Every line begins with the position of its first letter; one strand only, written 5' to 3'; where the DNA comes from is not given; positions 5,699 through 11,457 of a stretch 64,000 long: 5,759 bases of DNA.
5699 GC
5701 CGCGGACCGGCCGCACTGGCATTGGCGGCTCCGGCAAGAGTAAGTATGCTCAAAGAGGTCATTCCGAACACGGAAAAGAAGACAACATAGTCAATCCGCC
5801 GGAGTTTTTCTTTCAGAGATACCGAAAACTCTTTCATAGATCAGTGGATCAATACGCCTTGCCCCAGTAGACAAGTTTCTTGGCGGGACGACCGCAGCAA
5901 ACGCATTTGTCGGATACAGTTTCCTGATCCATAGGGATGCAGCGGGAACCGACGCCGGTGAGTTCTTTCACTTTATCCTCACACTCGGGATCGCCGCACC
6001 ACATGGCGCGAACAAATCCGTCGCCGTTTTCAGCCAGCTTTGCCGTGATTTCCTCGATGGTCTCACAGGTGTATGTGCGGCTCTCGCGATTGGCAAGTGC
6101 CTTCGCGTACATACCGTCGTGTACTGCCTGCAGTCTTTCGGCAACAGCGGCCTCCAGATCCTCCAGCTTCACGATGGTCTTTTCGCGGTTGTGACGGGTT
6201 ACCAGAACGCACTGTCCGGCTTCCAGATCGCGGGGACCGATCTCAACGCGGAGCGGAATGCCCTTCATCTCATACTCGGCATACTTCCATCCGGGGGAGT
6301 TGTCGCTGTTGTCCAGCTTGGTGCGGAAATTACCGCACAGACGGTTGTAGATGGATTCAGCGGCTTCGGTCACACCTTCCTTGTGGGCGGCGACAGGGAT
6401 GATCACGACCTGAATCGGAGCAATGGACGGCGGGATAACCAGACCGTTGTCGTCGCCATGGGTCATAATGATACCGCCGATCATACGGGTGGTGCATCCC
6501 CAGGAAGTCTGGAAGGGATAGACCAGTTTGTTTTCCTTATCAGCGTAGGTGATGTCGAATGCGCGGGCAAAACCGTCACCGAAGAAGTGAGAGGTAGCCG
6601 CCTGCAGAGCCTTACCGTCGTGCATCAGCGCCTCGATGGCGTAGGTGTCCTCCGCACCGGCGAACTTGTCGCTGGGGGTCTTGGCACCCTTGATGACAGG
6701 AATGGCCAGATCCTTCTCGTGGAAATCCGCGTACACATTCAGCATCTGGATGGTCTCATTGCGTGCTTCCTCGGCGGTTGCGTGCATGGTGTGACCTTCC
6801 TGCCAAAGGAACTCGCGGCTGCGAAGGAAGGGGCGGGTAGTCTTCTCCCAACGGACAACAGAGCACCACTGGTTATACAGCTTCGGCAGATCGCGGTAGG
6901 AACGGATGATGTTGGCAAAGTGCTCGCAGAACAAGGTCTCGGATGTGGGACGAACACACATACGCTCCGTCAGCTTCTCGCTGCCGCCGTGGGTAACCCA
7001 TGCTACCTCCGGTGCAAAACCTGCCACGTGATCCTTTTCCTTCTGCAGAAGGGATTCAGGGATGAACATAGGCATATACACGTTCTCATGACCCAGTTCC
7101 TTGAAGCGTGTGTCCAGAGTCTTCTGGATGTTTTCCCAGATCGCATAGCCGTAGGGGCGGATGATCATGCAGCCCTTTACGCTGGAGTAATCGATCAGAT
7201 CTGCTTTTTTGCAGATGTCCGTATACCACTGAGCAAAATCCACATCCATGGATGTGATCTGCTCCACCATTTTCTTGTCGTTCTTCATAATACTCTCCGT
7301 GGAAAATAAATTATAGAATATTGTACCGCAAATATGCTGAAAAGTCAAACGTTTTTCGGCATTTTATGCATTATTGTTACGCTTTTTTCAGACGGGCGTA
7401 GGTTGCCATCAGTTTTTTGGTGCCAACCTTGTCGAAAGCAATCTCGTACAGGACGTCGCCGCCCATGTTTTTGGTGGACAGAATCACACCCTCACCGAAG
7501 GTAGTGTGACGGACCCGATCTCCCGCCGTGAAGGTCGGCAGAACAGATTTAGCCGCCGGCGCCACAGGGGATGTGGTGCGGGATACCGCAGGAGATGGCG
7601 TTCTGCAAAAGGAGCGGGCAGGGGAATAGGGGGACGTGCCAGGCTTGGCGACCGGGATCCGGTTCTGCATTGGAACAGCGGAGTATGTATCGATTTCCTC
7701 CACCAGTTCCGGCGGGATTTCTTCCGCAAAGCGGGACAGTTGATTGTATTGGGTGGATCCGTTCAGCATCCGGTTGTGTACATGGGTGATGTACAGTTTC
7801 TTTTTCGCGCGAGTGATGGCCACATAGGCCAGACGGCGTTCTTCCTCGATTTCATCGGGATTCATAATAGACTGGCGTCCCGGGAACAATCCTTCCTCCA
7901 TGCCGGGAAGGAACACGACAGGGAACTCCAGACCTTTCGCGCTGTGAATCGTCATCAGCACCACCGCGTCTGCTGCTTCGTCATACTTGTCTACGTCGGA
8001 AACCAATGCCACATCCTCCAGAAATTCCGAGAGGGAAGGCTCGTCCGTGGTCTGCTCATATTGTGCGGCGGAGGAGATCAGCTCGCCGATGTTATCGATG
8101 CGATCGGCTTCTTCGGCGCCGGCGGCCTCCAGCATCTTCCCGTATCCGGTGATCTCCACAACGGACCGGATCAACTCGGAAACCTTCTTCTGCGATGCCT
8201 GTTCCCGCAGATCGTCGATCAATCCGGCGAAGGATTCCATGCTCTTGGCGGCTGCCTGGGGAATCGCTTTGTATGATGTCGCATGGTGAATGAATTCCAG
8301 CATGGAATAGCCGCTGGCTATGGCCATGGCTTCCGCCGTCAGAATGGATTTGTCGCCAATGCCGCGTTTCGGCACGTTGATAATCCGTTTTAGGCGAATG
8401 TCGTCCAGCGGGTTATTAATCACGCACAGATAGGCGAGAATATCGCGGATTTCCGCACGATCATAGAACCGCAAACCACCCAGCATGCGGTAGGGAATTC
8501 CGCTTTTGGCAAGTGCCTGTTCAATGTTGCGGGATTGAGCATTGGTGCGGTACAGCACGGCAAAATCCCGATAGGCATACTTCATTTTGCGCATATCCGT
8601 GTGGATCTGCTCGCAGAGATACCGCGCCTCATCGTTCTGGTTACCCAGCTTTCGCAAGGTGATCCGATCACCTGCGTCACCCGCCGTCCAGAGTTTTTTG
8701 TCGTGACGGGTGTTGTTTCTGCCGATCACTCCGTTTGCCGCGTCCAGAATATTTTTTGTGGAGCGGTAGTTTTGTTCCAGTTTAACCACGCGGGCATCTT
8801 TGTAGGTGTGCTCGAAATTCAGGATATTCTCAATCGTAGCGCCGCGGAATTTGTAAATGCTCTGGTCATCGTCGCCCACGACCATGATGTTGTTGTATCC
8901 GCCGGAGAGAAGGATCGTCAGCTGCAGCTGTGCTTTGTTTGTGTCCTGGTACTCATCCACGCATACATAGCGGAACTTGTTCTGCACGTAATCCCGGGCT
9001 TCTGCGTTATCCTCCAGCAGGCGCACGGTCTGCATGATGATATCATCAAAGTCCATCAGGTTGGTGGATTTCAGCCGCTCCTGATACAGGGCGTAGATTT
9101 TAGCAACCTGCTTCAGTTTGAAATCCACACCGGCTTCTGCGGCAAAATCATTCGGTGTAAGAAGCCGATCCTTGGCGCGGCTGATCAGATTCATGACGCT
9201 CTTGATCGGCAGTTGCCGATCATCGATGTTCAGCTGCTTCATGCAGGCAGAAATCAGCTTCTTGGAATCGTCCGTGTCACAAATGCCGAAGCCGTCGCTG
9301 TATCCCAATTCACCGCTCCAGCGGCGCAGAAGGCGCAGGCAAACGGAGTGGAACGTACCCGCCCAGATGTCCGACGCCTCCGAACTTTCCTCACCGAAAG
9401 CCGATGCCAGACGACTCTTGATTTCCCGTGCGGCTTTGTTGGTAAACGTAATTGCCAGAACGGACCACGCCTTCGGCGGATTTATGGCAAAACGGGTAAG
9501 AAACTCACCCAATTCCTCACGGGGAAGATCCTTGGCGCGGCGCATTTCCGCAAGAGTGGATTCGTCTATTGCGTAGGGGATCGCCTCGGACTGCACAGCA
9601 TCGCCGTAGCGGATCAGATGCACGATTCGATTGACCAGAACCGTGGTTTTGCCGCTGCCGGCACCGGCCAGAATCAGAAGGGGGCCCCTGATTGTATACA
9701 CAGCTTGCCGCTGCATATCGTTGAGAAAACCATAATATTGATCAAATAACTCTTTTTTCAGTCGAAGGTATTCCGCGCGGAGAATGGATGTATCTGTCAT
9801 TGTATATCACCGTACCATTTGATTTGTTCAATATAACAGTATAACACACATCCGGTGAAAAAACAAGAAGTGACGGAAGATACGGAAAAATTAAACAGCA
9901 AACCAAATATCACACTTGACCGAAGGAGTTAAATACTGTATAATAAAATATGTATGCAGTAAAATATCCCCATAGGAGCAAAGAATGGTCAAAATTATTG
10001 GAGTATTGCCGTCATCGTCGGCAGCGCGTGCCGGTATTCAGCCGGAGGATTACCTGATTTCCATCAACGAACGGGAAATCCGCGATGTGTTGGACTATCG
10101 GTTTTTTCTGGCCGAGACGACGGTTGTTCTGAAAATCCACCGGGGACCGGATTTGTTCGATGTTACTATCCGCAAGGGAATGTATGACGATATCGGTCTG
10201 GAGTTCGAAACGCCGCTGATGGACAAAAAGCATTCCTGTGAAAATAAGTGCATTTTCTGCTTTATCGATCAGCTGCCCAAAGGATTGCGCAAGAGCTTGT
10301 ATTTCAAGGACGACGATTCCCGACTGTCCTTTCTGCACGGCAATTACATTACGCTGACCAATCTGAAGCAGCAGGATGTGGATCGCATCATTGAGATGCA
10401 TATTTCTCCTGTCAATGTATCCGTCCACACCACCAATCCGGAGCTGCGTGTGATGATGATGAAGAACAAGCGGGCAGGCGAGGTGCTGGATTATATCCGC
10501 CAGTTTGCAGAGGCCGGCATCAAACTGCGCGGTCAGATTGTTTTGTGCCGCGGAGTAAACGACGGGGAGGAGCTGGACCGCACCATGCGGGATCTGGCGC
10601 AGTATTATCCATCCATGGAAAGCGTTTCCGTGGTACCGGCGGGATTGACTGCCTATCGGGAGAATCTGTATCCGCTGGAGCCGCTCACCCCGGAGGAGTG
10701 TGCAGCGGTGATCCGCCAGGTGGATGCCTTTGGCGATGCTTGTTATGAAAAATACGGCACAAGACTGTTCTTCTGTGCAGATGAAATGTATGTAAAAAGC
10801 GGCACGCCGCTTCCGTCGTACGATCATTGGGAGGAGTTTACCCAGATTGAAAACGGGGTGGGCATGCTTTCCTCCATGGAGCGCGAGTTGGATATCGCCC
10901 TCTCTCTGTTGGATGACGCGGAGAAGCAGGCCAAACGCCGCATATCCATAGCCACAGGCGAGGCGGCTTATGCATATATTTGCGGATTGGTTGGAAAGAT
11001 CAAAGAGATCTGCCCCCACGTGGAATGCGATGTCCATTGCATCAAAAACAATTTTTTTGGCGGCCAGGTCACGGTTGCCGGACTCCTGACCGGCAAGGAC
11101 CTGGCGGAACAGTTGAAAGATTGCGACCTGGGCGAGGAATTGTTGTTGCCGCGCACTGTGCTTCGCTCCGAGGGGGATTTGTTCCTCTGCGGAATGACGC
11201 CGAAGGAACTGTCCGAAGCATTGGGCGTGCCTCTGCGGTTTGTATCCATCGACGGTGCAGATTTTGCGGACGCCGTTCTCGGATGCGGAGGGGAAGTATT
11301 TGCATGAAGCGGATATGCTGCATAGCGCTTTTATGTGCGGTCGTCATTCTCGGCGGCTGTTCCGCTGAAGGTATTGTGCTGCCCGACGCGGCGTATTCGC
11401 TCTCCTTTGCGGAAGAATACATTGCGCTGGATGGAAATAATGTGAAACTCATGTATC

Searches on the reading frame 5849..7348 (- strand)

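Call 75: search_protein_families(library=pfam, proteins=[window:5849-7348:-], max_evalue=0.00001)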
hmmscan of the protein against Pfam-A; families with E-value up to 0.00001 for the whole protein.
window:5849-7348:- (499 aa): 3 families
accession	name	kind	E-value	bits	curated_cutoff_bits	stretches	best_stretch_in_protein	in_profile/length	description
PF09180.16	ProRS-C_1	-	4.2e-26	91.3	31.5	1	432-499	2-71/71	Prolyl-tRNA synthetase, C-terminal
PF00587.30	tRNA-synt_2b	-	5.8e-24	85.6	29.3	1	126-294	7-176/179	tRNA synthetase class II core domain (G, H, P, S and T)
PF03129.25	HGTP_anticodon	-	5.2e-22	78.3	21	1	313-404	1-93/94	Anticodon binding domain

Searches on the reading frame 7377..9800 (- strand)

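Call 75: search_protein_families(library=pfam, proteins=[window:7377-9800:-], max_evalue=0.00001)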
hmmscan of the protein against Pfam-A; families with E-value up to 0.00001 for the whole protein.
window:7377-9800:- (807 aa): 6 families
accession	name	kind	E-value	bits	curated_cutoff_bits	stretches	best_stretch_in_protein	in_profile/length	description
PF00580.27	UvrD-helicase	-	1.4e-80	271.3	23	2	111-334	45-271/271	UvrD/REP helicase N-terminal domain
PF13361.12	UvrD_C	-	4.9e-80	270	25.6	1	339-673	1-347/350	UvrD-like helicase C-terminal domain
PF13245.12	AAA_19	-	2.1e-18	67.2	25.1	1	30-319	1-134/134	AAA domain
PF13538.12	UvrD_C_2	-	6.4e-12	45.6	27.4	1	613-671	2-51/52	UvrD-like helicase C-terminal domain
PF21196.3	PcrA_UvrD_tudor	-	1.4e-10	41.3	23.9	1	760-806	2-48/48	PcrA/UvrD tudor domain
PF01443.25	Viral_helicase1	-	2.2e-09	37.9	21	0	611-671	175-226/228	Viral superfamily 1 RNA helicase core domain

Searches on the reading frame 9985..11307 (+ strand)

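Call 75: search_protein_families(library=pfam, proteins=[window:9985-11307:+], max_evalue=0.00001)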
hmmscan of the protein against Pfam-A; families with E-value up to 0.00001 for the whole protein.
window:9985-11307:+ (440 aa): 4 families
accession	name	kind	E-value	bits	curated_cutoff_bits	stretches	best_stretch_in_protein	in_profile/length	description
PF19238.5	Radical_SAM_2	-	4.7e-69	231.3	26.7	1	66-214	3-151/151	Radical SAM-like domain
PF04459.17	DUF512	-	1.5e-65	220.7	25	1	217-420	1-200/202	Protein of unknown function (DUF512)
PF17820.7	PDZ_6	-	2.7e-09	37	27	1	6-53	4-54/54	PDZ domain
PF04055.27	Radical_SAM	-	3.7e-07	30.9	29.5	1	128-203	90-165/166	Radical SAM superfamily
